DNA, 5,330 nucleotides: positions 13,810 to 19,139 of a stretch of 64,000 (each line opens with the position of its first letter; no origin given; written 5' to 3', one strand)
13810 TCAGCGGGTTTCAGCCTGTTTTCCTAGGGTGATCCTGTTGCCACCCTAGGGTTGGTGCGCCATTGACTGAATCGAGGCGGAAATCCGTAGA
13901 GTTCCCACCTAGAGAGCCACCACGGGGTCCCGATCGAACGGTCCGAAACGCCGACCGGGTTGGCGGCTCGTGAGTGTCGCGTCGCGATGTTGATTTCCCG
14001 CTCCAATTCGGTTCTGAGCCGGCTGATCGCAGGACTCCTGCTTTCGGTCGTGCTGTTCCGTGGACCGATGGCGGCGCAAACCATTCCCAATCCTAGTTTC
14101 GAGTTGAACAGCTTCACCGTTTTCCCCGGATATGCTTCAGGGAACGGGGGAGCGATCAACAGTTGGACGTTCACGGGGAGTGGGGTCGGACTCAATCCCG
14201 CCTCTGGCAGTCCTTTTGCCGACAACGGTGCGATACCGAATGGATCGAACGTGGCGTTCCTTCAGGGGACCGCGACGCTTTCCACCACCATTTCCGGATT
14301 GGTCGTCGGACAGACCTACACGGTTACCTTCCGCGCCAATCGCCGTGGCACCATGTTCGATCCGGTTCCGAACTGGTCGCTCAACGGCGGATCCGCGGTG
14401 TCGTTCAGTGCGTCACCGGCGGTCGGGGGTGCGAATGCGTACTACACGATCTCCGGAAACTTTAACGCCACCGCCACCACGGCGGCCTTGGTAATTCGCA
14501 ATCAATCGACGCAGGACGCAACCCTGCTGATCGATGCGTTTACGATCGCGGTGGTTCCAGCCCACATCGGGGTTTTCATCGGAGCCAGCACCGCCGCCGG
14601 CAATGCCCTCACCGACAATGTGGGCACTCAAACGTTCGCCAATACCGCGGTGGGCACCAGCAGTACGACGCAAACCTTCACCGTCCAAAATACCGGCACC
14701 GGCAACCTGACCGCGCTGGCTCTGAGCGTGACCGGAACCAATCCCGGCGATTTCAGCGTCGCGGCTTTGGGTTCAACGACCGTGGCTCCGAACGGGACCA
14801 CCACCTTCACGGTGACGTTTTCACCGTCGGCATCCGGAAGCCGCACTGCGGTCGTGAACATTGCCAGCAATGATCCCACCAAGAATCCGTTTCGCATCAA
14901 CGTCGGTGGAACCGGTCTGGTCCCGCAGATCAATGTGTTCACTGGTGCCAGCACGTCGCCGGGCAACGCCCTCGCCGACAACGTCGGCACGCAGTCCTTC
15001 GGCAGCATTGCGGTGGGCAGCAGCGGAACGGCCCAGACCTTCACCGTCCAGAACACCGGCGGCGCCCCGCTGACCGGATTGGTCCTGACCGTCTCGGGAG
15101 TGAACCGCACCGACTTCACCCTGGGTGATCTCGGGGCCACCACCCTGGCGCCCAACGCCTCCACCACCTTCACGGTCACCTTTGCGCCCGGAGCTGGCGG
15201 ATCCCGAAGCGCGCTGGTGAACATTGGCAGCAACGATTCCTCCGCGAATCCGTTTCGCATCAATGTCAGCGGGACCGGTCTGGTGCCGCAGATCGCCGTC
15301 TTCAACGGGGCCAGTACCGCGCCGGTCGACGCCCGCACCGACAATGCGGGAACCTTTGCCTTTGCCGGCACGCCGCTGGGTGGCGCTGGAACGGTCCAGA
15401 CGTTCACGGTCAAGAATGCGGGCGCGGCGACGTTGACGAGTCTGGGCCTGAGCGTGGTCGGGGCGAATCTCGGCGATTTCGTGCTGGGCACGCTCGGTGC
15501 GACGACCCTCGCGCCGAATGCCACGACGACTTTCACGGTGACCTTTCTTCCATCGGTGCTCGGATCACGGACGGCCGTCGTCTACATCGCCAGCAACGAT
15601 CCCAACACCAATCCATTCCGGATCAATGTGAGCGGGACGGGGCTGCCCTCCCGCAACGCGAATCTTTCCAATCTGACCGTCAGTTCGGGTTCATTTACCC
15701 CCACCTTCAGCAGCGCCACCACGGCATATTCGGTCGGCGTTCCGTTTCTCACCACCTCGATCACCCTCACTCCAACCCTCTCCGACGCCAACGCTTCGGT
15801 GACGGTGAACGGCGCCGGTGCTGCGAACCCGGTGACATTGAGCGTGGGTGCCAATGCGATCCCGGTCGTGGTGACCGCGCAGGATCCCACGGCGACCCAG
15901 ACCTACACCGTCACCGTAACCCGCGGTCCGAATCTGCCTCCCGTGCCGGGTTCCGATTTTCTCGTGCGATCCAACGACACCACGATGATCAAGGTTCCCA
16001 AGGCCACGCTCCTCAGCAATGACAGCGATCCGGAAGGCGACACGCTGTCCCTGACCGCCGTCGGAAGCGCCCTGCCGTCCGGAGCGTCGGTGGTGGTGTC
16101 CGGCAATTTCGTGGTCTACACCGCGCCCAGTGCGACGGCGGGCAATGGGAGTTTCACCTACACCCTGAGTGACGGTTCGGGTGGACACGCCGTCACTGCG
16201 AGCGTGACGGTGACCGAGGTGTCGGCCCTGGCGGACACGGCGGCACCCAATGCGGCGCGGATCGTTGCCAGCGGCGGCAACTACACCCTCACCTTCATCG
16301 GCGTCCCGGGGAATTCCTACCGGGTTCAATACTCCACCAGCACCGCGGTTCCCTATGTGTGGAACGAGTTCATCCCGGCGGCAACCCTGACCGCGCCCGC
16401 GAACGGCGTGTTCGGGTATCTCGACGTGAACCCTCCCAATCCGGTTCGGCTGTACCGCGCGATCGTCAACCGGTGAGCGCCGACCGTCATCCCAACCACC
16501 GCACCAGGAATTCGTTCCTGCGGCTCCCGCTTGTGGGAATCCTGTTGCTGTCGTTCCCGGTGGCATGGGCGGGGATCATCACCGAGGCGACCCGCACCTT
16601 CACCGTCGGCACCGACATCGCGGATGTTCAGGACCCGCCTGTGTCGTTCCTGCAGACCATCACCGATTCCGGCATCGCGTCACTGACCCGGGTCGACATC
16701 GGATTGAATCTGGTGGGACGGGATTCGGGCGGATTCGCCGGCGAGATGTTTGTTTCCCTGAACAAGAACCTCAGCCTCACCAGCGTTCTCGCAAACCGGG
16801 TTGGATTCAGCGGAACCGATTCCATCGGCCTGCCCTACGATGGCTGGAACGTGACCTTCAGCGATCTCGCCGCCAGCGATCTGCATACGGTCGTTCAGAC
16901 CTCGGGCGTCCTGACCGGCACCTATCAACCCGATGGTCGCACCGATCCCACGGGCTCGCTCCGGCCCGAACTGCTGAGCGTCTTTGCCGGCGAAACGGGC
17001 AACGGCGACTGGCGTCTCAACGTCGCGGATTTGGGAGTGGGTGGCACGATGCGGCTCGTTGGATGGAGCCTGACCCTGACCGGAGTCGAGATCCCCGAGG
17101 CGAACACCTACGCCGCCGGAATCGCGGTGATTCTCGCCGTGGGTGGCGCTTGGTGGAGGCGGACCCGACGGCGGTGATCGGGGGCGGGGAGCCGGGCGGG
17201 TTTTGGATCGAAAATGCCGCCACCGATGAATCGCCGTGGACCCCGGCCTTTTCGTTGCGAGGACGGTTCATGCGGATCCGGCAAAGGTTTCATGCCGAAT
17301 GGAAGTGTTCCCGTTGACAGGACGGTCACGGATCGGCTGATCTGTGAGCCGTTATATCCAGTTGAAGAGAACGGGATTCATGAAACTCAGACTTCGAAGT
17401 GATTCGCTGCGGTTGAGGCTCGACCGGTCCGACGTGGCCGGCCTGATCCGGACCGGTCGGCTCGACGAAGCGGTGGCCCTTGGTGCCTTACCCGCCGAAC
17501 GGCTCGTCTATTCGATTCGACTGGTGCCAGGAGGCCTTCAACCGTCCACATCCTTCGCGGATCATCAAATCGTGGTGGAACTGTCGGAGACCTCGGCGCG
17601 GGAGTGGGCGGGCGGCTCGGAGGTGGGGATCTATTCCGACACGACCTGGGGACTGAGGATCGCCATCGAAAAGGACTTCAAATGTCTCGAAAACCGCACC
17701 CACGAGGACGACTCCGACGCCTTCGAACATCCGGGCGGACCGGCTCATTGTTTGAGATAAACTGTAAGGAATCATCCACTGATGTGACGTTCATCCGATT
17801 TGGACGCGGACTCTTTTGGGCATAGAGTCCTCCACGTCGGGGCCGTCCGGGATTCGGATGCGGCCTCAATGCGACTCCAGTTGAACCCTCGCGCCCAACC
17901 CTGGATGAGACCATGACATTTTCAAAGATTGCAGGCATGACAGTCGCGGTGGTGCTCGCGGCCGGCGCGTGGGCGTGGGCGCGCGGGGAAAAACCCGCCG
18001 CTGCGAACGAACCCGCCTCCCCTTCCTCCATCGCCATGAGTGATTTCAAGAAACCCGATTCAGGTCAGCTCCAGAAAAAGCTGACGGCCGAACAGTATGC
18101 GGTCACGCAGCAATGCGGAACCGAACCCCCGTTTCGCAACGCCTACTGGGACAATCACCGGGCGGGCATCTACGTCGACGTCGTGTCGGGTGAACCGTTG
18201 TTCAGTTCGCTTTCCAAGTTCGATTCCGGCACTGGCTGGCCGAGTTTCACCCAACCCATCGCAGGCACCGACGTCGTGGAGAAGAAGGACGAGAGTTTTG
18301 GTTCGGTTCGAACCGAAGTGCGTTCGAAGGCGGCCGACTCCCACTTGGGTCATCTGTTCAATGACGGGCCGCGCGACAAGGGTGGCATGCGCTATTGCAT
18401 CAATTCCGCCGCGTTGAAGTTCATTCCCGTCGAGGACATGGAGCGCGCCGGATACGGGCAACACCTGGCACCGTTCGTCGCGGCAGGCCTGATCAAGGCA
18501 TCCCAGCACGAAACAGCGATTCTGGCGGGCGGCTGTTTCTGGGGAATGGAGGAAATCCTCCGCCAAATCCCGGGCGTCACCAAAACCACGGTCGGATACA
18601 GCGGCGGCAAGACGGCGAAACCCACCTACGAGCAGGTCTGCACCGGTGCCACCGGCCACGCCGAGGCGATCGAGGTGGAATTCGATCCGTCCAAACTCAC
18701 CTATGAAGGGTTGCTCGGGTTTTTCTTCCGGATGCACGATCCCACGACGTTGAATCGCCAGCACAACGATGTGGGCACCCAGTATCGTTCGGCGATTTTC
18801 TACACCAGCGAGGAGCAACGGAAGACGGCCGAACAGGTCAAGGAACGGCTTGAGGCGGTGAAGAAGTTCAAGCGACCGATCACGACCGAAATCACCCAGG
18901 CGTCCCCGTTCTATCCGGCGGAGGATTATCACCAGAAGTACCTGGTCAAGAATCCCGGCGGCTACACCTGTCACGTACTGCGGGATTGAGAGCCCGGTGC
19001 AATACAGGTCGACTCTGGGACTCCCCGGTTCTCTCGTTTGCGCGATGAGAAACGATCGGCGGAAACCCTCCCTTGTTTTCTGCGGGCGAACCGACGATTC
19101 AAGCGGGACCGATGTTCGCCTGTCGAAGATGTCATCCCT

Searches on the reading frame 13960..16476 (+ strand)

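Call 12: search_protein_families(library=pfam, proteins=[window:13960-16476:+], max_evalue=0.001)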
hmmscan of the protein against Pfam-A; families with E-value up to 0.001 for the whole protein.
window:13960-16476:+ (838 aa): 13 families
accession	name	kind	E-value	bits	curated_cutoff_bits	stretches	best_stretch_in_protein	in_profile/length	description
PF22073.2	Cep192_D4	-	1.9e-23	83.2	35.5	3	346-440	12-111/112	Cep192 domain 4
PF22544.2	HYDIN_VesB_CFA65-like_Ig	-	1.5e-22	80.1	25.5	3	234-317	19-99/100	HYDIN/CFA65/VesB-like, Ig-like domain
PF15780.11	ASH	-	5.3e-20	71.9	27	3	225-308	15-95/98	Abnormal spindle-like microcephaly-assoc'd, ASPM-SPD-2-Hydin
PF12733.13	Cadherin-like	-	3.6e-17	63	24.2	1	569-655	1-88/89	Cadherin-like beta sandwich domain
PF12371.14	TMEM131_like_N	-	2.2e-14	53.8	28.8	1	227-301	11-82/84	Transmembrane protein 131-like N-terminal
PF17963.7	Big_9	-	2.3e-13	51.3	23.6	1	658-752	1-89/89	Bacterial Ig domain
PF17892.7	Cadherin_5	-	5.4e-11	42.6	26.5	1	660-751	4-97/98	Cadherin-like domain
PF24507.1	Ig_CFAP65_4th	-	1.8e-10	41.5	27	0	272-319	31-76/76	CFAP65, fourth Ig-like domain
PF07610.17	DUF1573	-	2.2e-10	40.9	26.1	0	345-438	8-96/98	Protein of unknown function (DUF1573)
PF00630.25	Filamin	-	3.9e-08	34.5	26.9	0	235-312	20-93/93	Filamin/ABP280 repeat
PF04862.18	DUF642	-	2.2e-07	31.2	27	1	41-187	2-145/157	Protein of unknown function (DUF642)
PF00927.28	Transglut_C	-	4.6e-05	23.9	26.6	0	270-304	57-91/106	Transglutaminase family, C-terminal ig like domain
PF07705.17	CARDB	-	8.7e-05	23.1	22.7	0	228-301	13-83/101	CARDB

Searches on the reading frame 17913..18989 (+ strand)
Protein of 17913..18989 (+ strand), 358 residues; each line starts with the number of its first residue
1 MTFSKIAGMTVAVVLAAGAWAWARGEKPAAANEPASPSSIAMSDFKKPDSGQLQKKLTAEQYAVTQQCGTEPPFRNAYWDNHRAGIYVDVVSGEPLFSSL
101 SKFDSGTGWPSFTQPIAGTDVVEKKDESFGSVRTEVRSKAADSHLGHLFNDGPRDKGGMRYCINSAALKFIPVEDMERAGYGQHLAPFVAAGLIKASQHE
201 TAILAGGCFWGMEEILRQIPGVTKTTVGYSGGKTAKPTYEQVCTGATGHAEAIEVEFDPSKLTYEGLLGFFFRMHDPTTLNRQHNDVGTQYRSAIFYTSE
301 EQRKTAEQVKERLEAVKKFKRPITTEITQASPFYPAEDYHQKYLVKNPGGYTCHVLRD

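Call 12: search_protein_families(library=pfam, proteins=[window:17913-18989:+], max_evalue=0.001)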
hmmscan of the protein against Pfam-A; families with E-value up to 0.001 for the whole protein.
window:17913-18989:+ (358 aa): 2 families
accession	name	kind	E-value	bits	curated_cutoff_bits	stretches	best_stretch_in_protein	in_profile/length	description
PF01625.27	PMSR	-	1.5e-68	230.3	23.7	1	201-352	1-152/153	Peptide methionine sulfoxide reductase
PF01641.26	SelR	-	1.1e-47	161.2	24.9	1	57-172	1-116/116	SelR domain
